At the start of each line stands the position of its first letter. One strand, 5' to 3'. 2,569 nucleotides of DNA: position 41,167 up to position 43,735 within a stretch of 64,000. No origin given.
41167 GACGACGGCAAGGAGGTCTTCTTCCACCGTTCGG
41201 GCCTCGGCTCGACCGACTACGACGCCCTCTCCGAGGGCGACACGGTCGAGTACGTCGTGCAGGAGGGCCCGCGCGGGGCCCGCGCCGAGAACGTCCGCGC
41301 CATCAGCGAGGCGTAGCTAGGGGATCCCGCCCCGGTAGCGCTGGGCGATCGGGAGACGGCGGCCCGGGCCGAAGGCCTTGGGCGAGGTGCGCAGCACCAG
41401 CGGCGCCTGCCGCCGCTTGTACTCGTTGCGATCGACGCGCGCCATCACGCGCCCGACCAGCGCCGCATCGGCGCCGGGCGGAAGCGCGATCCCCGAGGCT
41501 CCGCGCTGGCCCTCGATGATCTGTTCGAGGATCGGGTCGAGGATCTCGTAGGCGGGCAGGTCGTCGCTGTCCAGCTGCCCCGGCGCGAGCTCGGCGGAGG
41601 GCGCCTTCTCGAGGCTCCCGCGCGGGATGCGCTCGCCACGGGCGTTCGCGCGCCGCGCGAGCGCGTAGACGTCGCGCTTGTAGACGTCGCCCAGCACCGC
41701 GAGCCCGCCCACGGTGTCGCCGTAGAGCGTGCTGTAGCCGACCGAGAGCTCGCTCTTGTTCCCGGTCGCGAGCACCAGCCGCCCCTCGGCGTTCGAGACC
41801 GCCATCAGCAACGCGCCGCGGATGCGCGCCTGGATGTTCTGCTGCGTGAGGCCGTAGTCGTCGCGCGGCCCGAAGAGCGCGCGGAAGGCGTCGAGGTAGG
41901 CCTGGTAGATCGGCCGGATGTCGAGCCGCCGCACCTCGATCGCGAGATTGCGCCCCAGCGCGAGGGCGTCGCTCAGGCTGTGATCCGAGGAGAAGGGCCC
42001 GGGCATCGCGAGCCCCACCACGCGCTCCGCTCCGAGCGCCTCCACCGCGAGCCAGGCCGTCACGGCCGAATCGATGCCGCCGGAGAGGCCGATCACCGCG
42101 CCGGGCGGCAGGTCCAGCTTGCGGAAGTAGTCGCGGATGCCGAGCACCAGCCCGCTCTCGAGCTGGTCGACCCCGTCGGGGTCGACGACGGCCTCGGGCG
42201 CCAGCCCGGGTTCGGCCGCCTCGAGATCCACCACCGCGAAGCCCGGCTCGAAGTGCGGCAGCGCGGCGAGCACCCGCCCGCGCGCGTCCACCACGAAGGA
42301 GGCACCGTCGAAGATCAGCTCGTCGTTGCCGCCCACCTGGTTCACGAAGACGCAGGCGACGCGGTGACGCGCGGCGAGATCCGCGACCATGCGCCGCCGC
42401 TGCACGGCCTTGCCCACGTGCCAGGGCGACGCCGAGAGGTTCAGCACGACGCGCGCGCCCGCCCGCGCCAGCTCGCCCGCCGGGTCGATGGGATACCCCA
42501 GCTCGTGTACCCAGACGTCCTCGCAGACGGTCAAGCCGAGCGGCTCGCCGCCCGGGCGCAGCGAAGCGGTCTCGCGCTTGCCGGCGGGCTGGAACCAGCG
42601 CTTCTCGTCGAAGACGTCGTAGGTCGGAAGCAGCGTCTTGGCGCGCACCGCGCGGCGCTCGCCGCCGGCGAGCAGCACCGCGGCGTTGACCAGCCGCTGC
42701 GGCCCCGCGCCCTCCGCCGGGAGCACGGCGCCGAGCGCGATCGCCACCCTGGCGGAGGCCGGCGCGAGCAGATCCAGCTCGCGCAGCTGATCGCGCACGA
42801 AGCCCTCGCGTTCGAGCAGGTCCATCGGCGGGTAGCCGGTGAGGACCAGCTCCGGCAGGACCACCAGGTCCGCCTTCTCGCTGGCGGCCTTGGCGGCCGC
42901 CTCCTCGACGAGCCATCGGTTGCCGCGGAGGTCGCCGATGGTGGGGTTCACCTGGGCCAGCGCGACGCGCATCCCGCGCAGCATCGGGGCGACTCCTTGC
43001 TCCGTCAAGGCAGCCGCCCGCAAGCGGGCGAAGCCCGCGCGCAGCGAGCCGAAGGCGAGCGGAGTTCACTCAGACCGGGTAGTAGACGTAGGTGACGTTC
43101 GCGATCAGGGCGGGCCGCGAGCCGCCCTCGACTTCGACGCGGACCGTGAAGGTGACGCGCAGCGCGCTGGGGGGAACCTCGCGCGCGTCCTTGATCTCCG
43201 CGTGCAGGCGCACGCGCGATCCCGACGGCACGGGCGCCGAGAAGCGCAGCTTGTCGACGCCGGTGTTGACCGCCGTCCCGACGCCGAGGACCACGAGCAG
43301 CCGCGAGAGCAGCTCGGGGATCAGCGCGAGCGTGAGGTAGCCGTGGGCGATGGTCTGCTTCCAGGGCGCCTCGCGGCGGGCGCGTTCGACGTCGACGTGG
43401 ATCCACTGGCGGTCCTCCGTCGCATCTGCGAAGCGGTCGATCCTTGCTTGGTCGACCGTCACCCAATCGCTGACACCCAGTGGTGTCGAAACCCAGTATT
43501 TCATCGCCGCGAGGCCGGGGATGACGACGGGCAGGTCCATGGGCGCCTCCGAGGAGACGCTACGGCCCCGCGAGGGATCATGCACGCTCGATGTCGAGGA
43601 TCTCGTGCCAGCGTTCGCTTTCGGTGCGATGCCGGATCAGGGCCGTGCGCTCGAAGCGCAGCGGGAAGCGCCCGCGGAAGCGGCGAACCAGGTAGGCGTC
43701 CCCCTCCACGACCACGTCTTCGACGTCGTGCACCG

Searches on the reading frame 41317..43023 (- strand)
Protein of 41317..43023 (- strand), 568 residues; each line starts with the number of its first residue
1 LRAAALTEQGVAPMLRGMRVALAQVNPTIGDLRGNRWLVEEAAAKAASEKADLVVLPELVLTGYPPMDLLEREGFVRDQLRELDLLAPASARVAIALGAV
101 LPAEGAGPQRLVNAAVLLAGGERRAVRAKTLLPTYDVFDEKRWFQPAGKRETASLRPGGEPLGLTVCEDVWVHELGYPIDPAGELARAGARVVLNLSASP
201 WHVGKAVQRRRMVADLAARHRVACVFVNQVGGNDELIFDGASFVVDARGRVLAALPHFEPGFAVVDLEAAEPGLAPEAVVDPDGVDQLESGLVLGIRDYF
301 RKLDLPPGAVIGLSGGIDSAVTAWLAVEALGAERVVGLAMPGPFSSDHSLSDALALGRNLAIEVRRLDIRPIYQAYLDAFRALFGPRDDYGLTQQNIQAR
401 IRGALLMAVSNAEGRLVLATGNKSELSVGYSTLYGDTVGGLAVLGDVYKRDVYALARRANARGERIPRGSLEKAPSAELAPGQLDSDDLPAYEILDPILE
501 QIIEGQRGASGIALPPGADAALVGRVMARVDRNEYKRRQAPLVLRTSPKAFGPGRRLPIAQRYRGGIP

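Call 48: search_protein_families(library=pfam, proteins=[window:41317-43023:-])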
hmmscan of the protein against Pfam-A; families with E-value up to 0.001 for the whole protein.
window:41317-43023:- (568 aa): 2 families
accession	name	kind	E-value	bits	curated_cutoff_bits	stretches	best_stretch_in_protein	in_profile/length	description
PF02540.23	NAD_synthase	-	3.1e-64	216.9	21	1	292-540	5-242/242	NAD synthase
PF00795.27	CN_hydrolase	-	3.5e-23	82.7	23.2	1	19-269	1-248/256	Carbon-nitrogen hydrolase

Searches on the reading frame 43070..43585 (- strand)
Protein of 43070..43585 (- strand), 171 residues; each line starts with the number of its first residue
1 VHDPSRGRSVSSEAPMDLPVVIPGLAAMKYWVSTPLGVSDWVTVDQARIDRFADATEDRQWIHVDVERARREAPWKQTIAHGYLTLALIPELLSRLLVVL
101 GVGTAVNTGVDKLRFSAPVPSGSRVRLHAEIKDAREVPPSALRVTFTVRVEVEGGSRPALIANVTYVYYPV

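Call 48: search_protein_families(library=pfam, proteins=[window:43070-43585:-])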
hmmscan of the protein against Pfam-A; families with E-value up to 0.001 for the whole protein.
window:43070-43585:- (171 aa): 2 families
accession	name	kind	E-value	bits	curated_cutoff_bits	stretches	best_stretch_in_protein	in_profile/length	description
PF01575.25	MaoC_dehydratas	-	5.9e-20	71.5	27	1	34-138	8-108/123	MaoC like domain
PF13452.11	FAS1_DH_region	-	0.00053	20.6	22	0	42-137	12-106/132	FAS1-like, dehydratase domain region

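Call 71: find_encoding_contigs(protein=window:43070-43585:-, flank=2500, max_places=8)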
Protein window:43070-43585:- (171 aa): no gene with exactly this product is on record in the collection.

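Call 73: find_encoding_contigs(protein=window:43070-43540:-, flank=2000, max_places=8)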
Protein window:43070-43540:- (156 aa): 10 contigs read that carry it; 8 places shown.
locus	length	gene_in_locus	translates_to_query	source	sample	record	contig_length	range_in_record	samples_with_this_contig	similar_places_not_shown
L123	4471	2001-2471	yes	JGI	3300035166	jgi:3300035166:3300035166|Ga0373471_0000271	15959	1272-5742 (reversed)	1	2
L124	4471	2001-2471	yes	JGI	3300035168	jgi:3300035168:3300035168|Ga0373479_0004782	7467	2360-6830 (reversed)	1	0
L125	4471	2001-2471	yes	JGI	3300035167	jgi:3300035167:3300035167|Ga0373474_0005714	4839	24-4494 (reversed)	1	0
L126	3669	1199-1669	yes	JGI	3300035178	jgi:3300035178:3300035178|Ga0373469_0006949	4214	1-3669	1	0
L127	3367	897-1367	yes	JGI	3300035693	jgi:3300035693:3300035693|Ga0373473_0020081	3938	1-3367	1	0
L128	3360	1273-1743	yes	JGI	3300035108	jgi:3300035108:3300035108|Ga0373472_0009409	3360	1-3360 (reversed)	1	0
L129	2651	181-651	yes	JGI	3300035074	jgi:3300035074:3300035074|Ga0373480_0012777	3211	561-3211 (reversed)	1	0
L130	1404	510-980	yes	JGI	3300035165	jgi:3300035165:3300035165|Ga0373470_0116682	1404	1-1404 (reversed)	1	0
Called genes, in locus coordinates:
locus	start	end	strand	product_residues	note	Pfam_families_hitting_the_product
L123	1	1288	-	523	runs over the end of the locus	PF00248:Aldo_ket_red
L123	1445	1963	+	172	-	-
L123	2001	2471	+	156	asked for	PF01575:MaoC_dehydratas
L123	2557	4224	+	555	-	PF00795:CN_hydrolase, PF02540:NAD_synthase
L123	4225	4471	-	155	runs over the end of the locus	PF00313:CSD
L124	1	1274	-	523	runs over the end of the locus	PF00248:Aldo_ket_red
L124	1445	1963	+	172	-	-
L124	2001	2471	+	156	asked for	PF01575:MaoC_dehydratas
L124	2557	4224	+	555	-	PF00795:CN_hydrolase, PF02540:NAD_synthase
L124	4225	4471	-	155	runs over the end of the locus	PF00313:CSD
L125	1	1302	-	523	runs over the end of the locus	PF00248:Aldo_ket_red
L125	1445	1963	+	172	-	-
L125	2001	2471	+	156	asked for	PF01575:MaoC_dehydratas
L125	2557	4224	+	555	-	PF00795:CN_hydrolase, PF02540:NAD_synthase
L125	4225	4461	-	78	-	PF00313:CSD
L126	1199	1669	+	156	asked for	PF01575:MaoC_dehydratas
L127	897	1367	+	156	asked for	PF01575:MaoC_dehydratas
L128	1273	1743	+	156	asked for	PF01575:MaoC_dehydratas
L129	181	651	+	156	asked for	PF01575:MaoC_dehydratas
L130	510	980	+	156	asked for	PF01575:MaoC_dehydratas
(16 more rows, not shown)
